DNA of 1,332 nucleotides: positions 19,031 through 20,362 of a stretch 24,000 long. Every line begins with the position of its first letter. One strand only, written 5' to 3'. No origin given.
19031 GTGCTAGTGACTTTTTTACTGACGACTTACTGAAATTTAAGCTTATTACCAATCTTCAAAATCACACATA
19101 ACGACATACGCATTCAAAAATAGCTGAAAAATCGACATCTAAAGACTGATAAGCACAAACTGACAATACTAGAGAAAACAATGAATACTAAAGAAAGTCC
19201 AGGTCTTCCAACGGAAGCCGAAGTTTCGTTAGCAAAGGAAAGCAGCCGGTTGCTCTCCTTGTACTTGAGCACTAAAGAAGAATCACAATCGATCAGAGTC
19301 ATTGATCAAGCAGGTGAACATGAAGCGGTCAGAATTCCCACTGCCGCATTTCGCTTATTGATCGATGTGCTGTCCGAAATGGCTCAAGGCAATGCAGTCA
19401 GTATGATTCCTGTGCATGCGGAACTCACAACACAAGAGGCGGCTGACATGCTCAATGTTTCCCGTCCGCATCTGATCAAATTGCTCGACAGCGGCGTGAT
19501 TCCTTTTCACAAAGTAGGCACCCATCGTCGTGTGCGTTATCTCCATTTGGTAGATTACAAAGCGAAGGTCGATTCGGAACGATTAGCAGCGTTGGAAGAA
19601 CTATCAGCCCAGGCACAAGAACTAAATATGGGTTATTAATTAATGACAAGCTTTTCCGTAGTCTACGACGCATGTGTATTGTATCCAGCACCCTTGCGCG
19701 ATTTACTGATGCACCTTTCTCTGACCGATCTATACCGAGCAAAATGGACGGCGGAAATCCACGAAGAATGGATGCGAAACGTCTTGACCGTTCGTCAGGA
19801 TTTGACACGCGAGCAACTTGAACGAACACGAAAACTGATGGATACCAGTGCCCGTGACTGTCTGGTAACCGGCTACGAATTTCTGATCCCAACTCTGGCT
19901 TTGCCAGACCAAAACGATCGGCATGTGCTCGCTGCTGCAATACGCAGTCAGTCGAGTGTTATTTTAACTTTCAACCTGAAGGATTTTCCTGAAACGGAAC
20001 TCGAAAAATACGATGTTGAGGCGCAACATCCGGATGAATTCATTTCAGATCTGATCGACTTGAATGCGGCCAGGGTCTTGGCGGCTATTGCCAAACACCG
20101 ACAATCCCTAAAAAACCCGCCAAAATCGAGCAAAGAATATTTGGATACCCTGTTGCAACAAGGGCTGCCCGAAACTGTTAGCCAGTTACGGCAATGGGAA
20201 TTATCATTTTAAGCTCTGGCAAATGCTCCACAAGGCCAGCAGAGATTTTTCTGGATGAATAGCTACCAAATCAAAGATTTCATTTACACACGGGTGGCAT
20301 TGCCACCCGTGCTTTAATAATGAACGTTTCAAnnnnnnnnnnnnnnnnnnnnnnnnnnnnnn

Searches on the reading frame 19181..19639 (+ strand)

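Call 10: search_protein_families(library=pfam, proteins=[window:19181-19639:+], max_evalue=0.01)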
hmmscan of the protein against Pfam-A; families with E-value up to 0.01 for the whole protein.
window:19181-19639:+ (152 aa): 1 family
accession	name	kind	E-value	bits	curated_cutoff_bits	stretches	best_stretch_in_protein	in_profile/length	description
PF12728.13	HTH_17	-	3e-11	43.8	27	1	82-128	2-48/51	Helix-turn-helix domain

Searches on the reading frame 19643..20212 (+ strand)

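Call 10: search_protein_families(library=pfam, proteins=[window:19643-20212:+], max_evalue=0.01)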
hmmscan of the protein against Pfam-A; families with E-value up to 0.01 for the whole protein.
window:19643-20212:+ (189 aa): 1 family
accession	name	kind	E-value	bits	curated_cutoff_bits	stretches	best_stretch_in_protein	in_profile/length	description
PF13470.12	PIN_3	-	1.5e-06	29.4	27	1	6-112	2-114/115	PIN domain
